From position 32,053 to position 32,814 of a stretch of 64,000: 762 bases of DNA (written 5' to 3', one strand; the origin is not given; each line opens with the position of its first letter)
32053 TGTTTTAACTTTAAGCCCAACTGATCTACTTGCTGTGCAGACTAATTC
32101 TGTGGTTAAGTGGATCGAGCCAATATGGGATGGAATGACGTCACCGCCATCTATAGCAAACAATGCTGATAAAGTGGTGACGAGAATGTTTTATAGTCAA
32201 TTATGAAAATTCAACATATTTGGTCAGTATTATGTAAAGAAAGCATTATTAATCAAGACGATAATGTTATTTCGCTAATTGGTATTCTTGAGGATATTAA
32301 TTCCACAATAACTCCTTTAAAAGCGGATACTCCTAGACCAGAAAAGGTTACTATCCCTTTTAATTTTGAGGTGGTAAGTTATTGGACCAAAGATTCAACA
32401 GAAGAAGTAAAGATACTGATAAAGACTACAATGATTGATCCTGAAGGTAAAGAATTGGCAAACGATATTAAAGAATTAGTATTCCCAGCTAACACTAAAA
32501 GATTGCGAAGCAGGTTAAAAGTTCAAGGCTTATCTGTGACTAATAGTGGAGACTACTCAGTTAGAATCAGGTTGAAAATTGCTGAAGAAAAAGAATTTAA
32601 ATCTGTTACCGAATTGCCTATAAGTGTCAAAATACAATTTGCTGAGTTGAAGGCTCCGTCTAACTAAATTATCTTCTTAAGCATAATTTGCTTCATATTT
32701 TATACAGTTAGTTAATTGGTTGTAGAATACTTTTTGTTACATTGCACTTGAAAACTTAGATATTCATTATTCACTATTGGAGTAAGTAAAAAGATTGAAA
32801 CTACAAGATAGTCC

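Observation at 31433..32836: AT-rich three-gene islet (DUF6883 - DUF4926 - unknown) wedged between dedA and lexA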

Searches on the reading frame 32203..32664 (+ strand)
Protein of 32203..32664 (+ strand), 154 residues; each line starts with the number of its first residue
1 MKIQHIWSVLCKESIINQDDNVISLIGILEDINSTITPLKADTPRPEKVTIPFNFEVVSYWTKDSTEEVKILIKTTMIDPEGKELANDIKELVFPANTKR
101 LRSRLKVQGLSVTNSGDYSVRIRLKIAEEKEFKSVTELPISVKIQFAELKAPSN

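Call 3: search_protein_families(library=pfam, proteins=[window:32203-32664:+], max_evalue=0.1)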
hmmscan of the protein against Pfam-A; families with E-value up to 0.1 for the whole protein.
window:32203-32664:+ (154 aa): 1 family
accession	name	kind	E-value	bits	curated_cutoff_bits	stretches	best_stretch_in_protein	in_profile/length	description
PF22091.2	DUF6941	-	0.00013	22.8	27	1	9-124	4-112/125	Family of unknown function (DUF6941)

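Call 5: search_protein_families(library=padloc, proteins=[window:32203-32664:+], max_evalue=1)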
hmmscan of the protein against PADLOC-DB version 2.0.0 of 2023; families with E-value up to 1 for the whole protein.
window:32203-32664:+ (154 aa): 0 families

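Call 6: search_protein_families(library=ncbifam, proteins=[window:32203-32664:+], max_evalue=1)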
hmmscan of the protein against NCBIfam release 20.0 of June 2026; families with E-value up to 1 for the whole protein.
window:32203-32664:+ (154 aa): 1 family
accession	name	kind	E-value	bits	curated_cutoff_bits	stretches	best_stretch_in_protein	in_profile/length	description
NF005610.0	PRK07362.1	equivalog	0.067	11.8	585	1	31-106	125-198/474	NADP-dependent isocitrate dehydrogenase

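Call 7: search_protein_families(library=phrogs, proteins=[window:32203-32664:+], max_evalue=1)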
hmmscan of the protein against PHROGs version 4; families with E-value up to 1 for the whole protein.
window:32203-32664:+ (154 aa): 1 family
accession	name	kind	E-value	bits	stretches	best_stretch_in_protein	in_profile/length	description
phrog_34553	-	unknown function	0.32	12.1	1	12-45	11-40/72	-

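Call 21: find_homologous_proteins(query=window:32203-32664:+)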
Query window:32203-32664:+ (154 aa): 53 proteins with E <= 0.001 among 60 candidates.
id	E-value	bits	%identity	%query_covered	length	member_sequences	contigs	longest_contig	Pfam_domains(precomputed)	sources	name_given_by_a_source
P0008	2.1e-76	273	100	84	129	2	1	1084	-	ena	-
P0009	1.9e-68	247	73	100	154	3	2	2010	-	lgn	-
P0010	3.5e-63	230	66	99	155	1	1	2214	-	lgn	-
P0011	1.6e-60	221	66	99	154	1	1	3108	-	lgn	-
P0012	4.3e-57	210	58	99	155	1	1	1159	-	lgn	-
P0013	3.2e-56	207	65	94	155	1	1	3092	-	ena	-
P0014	5.3e-56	206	62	99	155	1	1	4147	PF22091.3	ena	-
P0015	9.1e-55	202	60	99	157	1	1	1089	-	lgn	-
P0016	9.8e-55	202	61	100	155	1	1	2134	-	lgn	-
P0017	9.9e-54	199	58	97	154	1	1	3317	PF22091.3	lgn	-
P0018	5.8e-53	197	60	99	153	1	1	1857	-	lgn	-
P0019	7.2e-53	196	59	99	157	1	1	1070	-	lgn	-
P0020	2.9e-52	194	61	95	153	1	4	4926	-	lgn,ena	-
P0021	6.0e-52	193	56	99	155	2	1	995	PF22091.3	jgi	-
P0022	4.8e-51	190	55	95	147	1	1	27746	PF22091.3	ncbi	-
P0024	2.8e-50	188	55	99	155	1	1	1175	PF22091.3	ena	-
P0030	3.8e-43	165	51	95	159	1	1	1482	PF22091.3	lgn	-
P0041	2.8e-39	152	49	98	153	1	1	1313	PF22091.3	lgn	-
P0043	1.1e-38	150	48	95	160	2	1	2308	PF22091.3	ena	-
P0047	1.5e-36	143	49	94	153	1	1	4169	PF22091.3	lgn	-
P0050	1.3e-34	137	47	94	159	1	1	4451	PF22091.3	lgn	-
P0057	3.7e-31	126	42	98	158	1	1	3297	PF22091.3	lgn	-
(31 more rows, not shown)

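Call 28: search_solved_structures(query=A2, max_evalue=10)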
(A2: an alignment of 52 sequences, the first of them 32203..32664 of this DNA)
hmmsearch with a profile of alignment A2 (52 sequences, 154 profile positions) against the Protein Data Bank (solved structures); distinct sequences matched with E-value up to 10: 4.
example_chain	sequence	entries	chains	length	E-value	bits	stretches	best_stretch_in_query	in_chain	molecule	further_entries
3s35_X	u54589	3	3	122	0.56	13.2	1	69-139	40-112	Vascular endothelial growth factor receptor 2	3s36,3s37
7tr8_A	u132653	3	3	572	0.79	12.7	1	25-92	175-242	CRISPR-associated helicase Cas3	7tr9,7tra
2x1w_L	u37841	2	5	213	0.8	12.7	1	69-141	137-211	VASCULAR ENDOTHELIAL GROWTH FACTOR RECEPTOR 2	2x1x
2d74_B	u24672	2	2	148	1.4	11.9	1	90-121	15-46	Translation initiation factor 2 beta subunit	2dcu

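Call 30: find_related_loci(query=A2, collection=genome_contigs, flank=5000)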
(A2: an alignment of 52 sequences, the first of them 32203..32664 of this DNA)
Query A2 (154 aa) in genome_contigs; peptide patterns used: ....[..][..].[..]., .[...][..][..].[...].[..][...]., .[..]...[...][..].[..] (x = any residue, [..] = any of these).
77 stretches matched a pattern; 14 encode a relative of the query (tblastn E <= 1e-3); 14 distinct loci.
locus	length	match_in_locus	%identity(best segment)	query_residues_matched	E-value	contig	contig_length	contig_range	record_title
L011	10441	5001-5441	48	1-143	8e-43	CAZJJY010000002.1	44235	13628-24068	MAG TPA_asm: uncultured Gammaproteobacteria bacterium isolate binchicken_co243_270 genome assembly, contig: NODE_505_len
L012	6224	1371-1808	42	1-145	1e-38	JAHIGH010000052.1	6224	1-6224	MAG: Patescibacteria group bacterium isolate KR11_N2.mb.17 KR11_N2.mb.17_k141_29523, whole genome shotgun sequence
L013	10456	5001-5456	42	3-151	5e-37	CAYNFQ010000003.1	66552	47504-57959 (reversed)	MAG TPA_asm: uncultured Gammaproteobacteria bacterium isolate binchicken_co110_279 genome assembly, contig: NODE_1094_le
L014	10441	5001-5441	43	3-145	4e-35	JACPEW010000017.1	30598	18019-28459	MAG: Candidatus Daviesbacteria bacterium isolate NC_groundwater_345_Ag_B-0.1um_36_18 GD18-4_B1_scaffold_562165, whole ge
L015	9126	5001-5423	44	3-144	5e-34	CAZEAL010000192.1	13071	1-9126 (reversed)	MAG TPA_asm: uncultured Candidatus Saccharibacteria bacterium isolate binchicken_co169_150 genome assembly, contig: k99_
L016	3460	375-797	44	3-144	4e-34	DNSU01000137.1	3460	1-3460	MAG TPA_asm: Cyanobacteria bacterium UBA9579 contig_13201, whole genome shotgun sequence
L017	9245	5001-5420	41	3-144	2e-32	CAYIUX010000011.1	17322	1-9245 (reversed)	MAG TPA_asm: uncultured Gammaproteobacteria bacterium isolate ERP119705_co5_62 genome assembly, contig: NODE_4029_length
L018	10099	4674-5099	36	3-145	2e-28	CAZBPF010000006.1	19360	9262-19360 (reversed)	MAG TPA_asm: uncultured Gammaproteobacteria bacterium isolate binchicken_co17_166 genome assembly, contig: NODE_7047_len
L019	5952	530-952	39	3-145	1e-27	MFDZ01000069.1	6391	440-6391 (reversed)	MAG: Candidatus Daviesbacteria bacterium RIFCSPLOWO2_02_FULL_41_8 rifcsplowo2_02_scaffold_89763, whole genome shotgun se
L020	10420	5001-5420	41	3-144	1e-26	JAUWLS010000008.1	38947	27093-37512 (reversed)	MAG: Candidatus Shapirobacteria bacterium isolate CSMAG_2378 CSMAG_2378_k141_199431_length_38947_cov_7.9960, whole genom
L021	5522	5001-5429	32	1-145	3e-24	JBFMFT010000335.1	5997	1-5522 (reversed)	MAG: Chloroflexota bacterium isolate MAG278 MAG278_335, whole genome shotgun sequence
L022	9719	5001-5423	31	3-144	9e-23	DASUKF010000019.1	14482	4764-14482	MAG TPA_asm: Candidatus Saccharimonadales bacterium isolate SMAG_U1507 k141_1613000, whole genome shotgun sequence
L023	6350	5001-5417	35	3-145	4e-22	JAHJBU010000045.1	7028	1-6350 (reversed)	MAG: Patescibacteria group bacterium isolate Modern_marine.mb.272 Modern_marine.mb.272_k141_969575, whole genome shotgun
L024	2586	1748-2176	30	3-144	5e-20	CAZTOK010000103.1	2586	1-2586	MAG TPA_asm: uncultured Candidatus Saccharibacteria bacterium isolate SRP200132_co1_475 genome assembly, contig: NODE_91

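Call 39: predict_structure(alignment_id=A2)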
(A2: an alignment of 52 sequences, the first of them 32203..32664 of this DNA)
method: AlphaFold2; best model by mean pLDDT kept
length: 154 residues; sequences in the alignment: 52
mean_pLDDT: 88.0   pTM: 0.79
mean pLDDT of the five models: 88.0, 87.3, 87.3, 86.4, 86.4
residues with pLDDT >= 90: 91; 70-90: 55; 50-70: 7; < 50: 1
segments of 3 or more residues with pLDDT < 50: none
pLDDT, mean of each block of 10 residues (from residue 1): 91 83 86 86 77 89 93 94 92 91 86 90 94 95 84 56
secondary structure, 60 per line:
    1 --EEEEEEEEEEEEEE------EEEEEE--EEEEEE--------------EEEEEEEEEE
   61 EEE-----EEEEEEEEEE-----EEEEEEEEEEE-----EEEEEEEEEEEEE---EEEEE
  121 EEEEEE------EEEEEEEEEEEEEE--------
elements in order: E3-16 E23-28 E31-36 E51-63 E69-78 E84-94 E100-112 E116-126 E133-146
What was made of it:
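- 32203..32667 (+): Gene C: 154-aa all-beta (Ig-like sandwich) protein, a divergent DUF6941 member. It is the third component shared by three TA families and the proposed partner of the antitoxin tail. AF2 pLDDT 88 with nine strands and no helix (call 39).
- On TAC (toxin-antitoxin-chaperone): The predicted structure is all-beta with nine strands and no helix (call 39).
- Tried and rejected: SecB-like identity of C is rejected, since the predicted structure is all-beta (call 39).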

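Call 43: search_protein_families(library=pfam, proteins=[L011:4229-4576:+, L011:4582-5001:+, L013:4230-4592:+, L013:4582-4998:+, L014:4285-4569:+, L014:4588-4992:+, L018:4085-4369:+, L018:4369-4662:+, L012:988-1371:+, L021:4352-4990:+], max_evalue=0.01)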
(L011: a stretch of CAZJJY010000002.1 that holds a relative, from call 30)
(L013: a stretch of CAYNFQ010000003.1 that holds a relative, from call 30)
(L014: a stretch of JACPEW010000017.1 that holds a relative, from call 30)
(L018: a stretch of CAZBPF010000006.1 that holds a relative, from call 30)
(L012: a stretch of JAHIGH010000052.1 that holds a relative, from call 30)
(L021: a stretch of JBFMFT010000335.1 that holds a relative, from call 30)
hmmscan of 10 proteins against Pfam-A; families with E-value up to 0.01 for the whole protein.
L011:4229-4576:+ (116 aa): 1 family
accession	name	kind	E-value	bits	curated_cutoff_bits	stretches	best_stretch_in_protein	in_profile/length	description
PF05973.20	Gp49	-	0.0011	19.4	23.9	1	41-95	20-76/90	Phage derived protein Gp49-like (DUF891)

L011:4582-5001:+ (140 aa): 7 families
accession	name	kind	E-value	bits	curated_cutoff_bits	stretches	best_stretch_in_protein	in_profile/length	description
PF01381.28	HTH_3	-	4.1e-12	46.4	23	1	36-87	1-51/55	Helix-turn-helix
PF13744.12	HTH_37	-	1.4e-10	41.3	27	1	30-92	17-79/80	Helix-turn-helix domain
PF13560.12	HTH_31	-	2.8e-09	37.6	27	1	32-85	2-55/64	Helix-turn-helix domain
PF13443.12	HTH_26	-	8.7e-08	32.7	22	1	38-87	4-53/63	Cro/C1-type HTH DNA-binding domain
PF12844.13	HTH_19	-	2.2e-06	27.9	30.2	1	34-84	2-51/64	Helix-turn-helix domain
PF22495.2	HTH_92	-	0.00013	21.6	27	1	38-68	2-32/45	RsaL-like HTH domain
PF13413.12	HTH_25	-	0.00022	21.4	24.6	1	36-71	2-37/62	Helix-turn-helix domain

L013:4230-4592:+ (121 aa): 1 family
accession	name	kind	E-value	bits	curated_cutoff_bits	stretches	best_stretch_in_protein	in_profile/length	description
PF05973.20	Gp49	-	7.1e-11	42.5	23.9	1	22-110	1-90/90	Phage derived protein Gp49-like (DUF891)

L013:4582-4998:+ (139 aa): 1 family
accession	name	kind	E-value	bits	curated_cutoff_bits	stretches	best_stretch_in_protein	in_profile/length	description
PF13744.12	HTH_37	-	0.0063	16.7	27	0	35-74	22-61/80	Helix-turn-helix domain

L014:4285-4569:+ (95 aa): 0 families

L014:4588-4992:+ (135 aa): 1 family
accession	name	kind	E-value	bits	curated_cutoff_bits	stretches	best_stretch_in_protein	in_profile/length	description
PF10049.14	DUF2283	-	7.8e-09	36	23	1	4-49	3-48/49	Protein of unknown function (DUF2283)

L018:4085-4369:+ (95 aa): 0 families

L018:4369-4662:+ (98 aa): 1 family
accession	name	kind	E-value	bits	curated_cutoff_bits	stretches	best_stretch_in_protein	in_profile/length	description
PF10049.14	DUF2283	-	4.7e-08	33.5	23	1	14-59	4-49/49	Protein of unknown function (DUF2283)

L012:988-1371:+ (128 aa): 1 family
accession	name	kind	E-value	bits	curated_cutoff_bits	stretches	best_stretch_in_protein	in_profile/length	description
PF16277.11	DUF4926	-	1.3e-20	73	29.1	1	4-60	1-56/57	Domain of unknown function (DUF4926)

L021:4352-4990:+ (213 aa): 0 families

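Call 44: search_protein_families(library=pfam, proteins=[L015:4174-4560:+, L015:4576-4992:+, L017:4152-4523:+, L017:4544-4978:+, L020:4370-4672:+, L020:4660-4998:+, L022:4195-4578:+, L022:4571-5026:+, L023:4509-4673:+, L023:4657-4998:+], max_evalue=0.01)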
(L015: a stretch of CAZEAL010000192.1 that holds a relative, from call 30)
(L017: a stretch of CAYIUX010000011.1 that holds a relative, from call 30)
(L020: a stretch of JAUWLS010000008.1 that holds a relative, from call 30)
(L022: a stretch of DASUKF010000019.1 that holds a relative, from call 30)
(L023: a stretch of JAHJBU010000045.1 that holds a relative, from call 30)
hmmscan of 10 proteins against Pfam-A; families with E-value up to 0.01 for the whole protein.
L015:4174-4560:+ (129 aa): 1 family
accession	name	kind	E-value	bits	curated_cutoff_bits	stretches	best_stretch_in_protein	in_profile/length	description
PF05973.20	Gp49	-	6.3e-10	39.4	23.9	1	28-121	2-88/90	Phage derived protein Gp49-like (DUF891)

L015:4576-4992:+ (139 aa): 4 families
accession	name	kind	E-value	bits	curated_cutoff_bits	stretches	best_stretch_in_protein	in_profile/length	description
PF01381.28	HTH_3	-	2.7e-11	43.8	23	1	38-87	1-50/55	Helix-turn-helix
PF13560.12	HTH_31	-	8.3e-08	32.9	27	1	34-87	2-56/64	Helix-turn-helix domain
PF12844.13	HTH_19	-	0.0014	18.9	30.2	1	36-86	2-52/64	Helix-turn-helix domain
PF13744.12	HTH_37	-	0.0093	16.2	27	0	31-87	16-73/80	Helix-turn-helix domain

L017:4152-4523:+ (124 aa): 1 family
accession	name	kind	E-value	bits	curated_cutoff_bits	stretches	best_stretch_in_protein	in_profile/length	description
PF05973.20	Gp49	-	5.1e-17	62.2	23.9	1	29-114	5-89/90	Phage derived protein Gp49-like (DUF891)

L017:4544-4978:+ (145 aa): 5 families
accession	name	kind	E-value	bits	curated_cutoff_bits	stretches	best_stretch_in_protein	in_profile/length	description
PF01381.28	HTH_3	-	6.2e-11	42.6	23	1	34-84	2-52/55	Helix-turn-helix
PF13560.12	HTH_31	-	1e-06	29.4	27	1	33-82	6-56/64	Helix-turn-helix domain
PF12844.13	HTH_19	-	2.3e-05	24.6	30.2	1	31-77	2-48/64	Helix-turn-helix domain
PF09639.16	YjcQ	-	0.0011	19.5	23.3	1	27-82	34-91/95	YjcQ protein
PF13443.12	HTH_26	-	0.0069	17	22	0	38-81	7-51/63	Cro/C1-type HTH DNA-binding domain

L020:4370-4672:+ (101 aa): 0 families

L020:4660-4998:+ (113 aa): 1 family
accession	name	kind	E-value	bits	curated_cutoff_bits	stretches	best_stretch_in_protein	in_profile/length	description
PF10049.14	DUF2283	-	8.4e-12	45.5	23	1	12-56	3-47/49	Protein of unknown function (DUF2283)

L022:4195-4578:+ (128 aa): 1 family
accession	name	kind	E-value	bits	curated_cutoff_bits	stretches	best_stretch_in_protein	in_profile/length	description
PF05973.20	Gp49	-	3.4e-10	40.3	23.9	1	42-118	8-86/90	Phage derived protein Gp49-like (DUF891)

L022:4571-5026:+ (152 aa): 5 families
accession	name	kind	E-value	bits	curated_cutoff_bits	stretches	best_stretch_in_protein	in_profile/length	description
PF01381.28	HTH_3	-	8.1e-07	29.4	23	1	37-88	1-51/55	Helix-turn-helix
PF13744.12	HTH_37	-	6.9e-05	23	27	1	32-91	18-77/80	Helix-turn-helix domain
PF12844.13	HTH_19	-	0.0016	18.7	30.2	1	37-88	4-54/64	Helix-turn-helix domain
PF13560.12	HTH_31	-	0.0019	18.9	27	1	35-66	4-35/64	Helix-turn-helix domain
PF14590.12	DUF4447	-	0.0063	16.8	27.2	1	36-83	11-60/166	Domain of unknown function (DUF4447)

L023:4509-4673:+ (55 aa): 0 families

L023:4657-4998:+ (114 aa): 1 family
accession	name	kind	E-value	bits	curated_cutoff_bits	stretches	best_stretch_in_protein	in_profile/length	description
PF10049.14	DUF2283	-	2.6e-08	34.3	23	1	15-59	4-48/49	Protein of unknown function (DUF2283)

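Call 46: fold_search(model_id=the predicted structure, library=pdb)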
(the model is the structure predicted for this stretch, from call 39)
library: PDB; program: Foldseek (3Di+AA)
matches with E <= 10: 1904; with E <= 0.001: 84
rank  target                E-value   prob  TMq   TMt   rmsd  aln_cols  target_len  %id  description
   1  1xf1_A                6.2e-05  1.00  0.42  0.09   6.3       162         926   12  Structure of C5a peptidase- a key virulence factor from Streptococcus (released 2005-11-22)
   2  5hno_C                8.9e-05  1.00  0.54  0.50   6.3       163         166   16  The structure of the kdo-capped saccharide binding subunit of the O-12 specific ABC transporter, Wzt (released 2016-03-09)
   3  7umo_B                1.4e-04  1.00  0.46  0.44   9.0       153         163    7  Structure of Unc119-inhibitor complex. (released 2023-07-26)
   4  7yzx_A                1.4e-04  1.00  0.37  0.08  13.1       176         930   10  ScpA from Streptococcus pyogenes, D783A mutant. (released 2022-08-31)
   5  7k2t_C                1.7e-04  1.00  0.52  0.23   5.5       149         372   10  Mg2+/ATP-bound structure of the full-length WzmWzt O antigen ABC transporter in lipid nanodiscs (released 2021-01-13)
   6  3gqq_E                1.7e-04  1.00  0.49  0.46   8.5       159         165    6  Crystal structure of the human retinal protein 4 (unc-119 homolog A). Northeast Structural Genomics Consortium target  (released 2009-04-07)
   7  3eif                  1.7e-04  1.00  0.38  0.08  13.0       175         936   10  1.9 angstrom crystal structure of the active form of the C5a peptidase from Streptococcus pyogenes (ScpA) (released 2009-02-24)
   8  5hnp_B                1.8e-04  1.00  0.51  0.48   7.5       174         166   16  The structure of the kdo-capped saccharide binding subunit of the O-12 specific ABC transporter, Wzt (released 2016-03-09)
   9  3gqq_F                1.8e-04  1.00  0.47  0.45   8.8       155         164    6  Crystal structure of the human retinal protein 4 (unc-119 homolog A). Northeast Structural Genomics Consortium target  (released 2009-04-07)
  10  2a74_E                2.2e-04  1.00  0.38  0.32  14.2       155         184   10  Human Complement Component C3c (released 2005-09-27)
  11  7bj3                  2.3e-04  1.00  0.37  0.08  13.1       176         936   10  ScpA from Streptococcus pyogenes, S512A active site mutant (released 2021-05-12)
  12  3gqq_A                2.8e-04  1.00  0.45  0.42   8.5       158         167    7  Crystal structure of the human retinal protein 4 (unc-119 homolog A). Northeast Structural Genomics Consortium target  (released 2009-04-07)
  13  2qki_E                2.8e-04  1.00  0.39  0.33  18.0       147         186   11  Human C3c in complex with the inhibitor compstatin (released 2007-08-14)
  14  5l7v_B                2.8e-04  1.00  0.36  0.13  14.5       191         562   11  Crystal Structure of BvGH123 with bond transition state analog Galthiazoline. (released 2017-03-22)
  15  9gkg_D                2.9e-04  1.00  0.46  0.44   9.0       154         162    7  Crystal structure of UNC119 in complex with Squarunkin A (released 2025-01-15)
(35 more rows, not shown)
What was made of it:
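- On TAC (toxin-antitoxin-chaperone): PDB fold matches are Ig-like sandwiches (call 46).
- Closest known: Tail-binding beta-sandwich carriers and chaperones. Same: They are among the best fold matches for C (TM 0.45-0.52, call 46).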

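Call 52: find_related_loci(query=A2, collection=metagenome_contigs, flank=3000)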
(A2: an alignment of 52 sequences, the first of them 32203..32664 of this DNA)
Query A2 (154 aa) in metagenome_contigs; peptide patterns used: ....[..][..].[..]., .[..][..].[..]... (x = any residue, [..] = any of these).
245 stretches matched a pattern; 42 encode a relative of the query (tblastn E <= 1e-3); 42 distinct loci.
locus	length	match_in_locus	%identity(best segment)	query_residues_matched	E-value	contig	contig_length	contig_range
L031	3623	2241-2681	61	1-147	4e-59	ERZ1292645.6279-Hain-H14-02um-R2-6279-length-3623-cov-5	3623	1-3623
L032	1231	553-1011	56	1-153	6e-62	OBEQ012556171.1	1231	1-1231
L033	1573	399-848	56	1-150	4e-59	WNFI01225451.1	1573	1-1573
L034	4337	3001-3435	52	1-145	3e-50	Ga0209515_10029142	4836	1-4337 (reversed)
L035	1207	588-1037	49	1-148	6e-50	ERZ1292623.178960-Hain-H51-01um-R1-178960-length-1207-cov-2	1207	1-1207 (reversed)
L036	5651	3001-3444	50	1-146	4e-47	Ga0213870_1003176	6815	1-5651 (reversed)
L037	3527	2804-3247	50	1-146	1e-46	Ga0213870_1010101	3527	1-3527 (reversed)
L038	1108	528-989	51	1-153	1e-48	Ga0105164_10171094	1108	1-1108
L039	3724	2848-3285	49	2-145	1e-45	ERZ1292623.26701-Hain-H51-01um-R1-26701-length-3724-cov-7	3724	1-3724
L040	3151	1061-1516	45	1-150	5e-44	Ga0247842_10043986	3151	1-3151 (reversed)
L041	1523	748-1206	48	1-151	2e-44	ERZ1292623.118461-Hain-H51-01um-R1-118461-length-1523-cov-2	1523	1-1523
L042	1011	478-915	49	1-145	2e-45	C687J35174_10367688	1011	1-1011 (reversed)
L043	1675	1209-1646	49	1-145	9e-44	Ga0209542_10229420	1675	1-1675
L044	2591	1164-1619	45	1-151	8e-43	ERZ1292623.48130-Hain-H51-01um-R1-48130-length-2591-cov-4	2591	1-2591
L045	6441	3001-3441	48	1-143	1e-42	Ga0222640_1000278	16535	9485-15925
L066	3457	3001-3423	39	3-145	2e-27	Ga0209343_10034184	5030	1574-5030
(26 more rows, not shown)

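Call 66: search_protein_families(library=pfam, proteins=[L021:4352-4990:+], max_evalue=0.01)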
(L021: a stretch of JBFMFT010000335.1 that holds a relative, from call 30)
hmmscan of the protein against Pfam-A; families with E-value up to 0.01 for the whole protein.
L021:4352-4990:+ (213 aa): 0 families

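Call 81: find_related_loci(query=A2, collection=viral_contigs, flank=5000)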
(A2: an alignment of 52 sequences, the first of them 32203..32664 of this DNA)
Query A2 (154 aa) in viral_contigs; peptide patterns used: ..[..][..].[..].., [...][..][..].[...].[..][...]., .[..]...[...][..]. (x = any residue, [..] = any of these).
48 stretches matched a pattern, but none encodes a relative of the query by tblastn (E <= 1e-3).

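Call 82: fold_search(model_id=the predicted structure, library=viral)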
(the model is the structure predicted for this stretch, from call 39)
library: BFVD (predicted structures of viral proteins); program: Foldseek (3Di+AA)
matches with E <= 10: 1596; with E <= 0.001: 9
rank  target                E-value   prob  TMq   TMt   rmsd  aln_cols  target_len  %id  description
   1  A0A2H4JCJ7            5.9e-08  1.00  0.57  0.63   4.1       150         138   16  Uncharacterized protein [uncultured Caudovirales phage]
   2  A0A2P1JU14            3.5e-07  1.00  0.69  0.79   3.8       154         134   13  Uncharacterized protein [Anoxybacillus phage A403]
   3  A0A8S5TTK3            8.4e-07  1.00  0.59  0.56   4.8       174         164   12  Uncharacterized protein [Siphoviridae sp. ct5jB2]
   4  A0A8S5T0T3            3.2e-05  1.00  0.51  0.48   6.8       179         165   10  Uncharacterized protein [Siphoviridae sp. ctKFk2]
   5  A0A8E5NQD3            2.6e-04  1.00  0.45  0.11   8.0       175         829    6  (no name in the UniProt tables at hand)
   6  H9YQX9                4.4e-04  1.00  0.46  0.41   8.5       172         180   11  (no name in the UniProt tables at hand)
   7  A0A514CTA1            5.6e-04  0.99  0.26  0.27   9.9       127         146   12  Uncharacterized protein [Achromobacter phage Motura]
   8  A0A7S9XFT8            9.0e-04  1.00  0.42  0.32  10.1       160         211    9  Uncharacterized protein [Virus NIOZ-UU159]
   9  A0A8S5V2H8            9.5e-04  0.96  0.29  0.24  17.2       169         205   12  Uncharacterized protein [CrAss-like virus sp. ctelJ1]
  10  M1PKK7                1.2e-03  1.00  0.50  0.53   5.2       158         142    7  (no name in the UniProt tables at hand)
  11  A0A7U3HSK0            1.4e-03  1.00  0.48  0.43  14.1       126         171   10  (no name in the UniProt tables at hand)
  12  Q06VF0                1.7e-03  0.98  0.30  0.32  11.7       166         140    8  (no name in the UniProt tables at hand)
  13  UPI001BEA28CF         2.0e-03  1.00  0.44  0.17   9.7       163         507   12  (no name look-up for this kind of identifier)
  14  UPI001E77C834         2.1e-03  0.98  0.36  0.31   8.1       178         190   10  (no name look-up for this kind of identifier)
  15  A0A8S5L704            2.1e-03  0.90  0.25  0.13  11.2       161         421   10  Uncharacterized protein (Fragment) [Siphoviridae sp. ctNiB4]
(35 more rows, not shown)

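Call 84: search_dna_similar(query=window:32203-32664:+, collection=phages, mode=protein, max_evalue=0.01)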
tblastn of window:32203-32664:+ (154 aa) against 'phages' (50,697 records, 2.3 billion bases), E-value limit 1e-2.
No match.
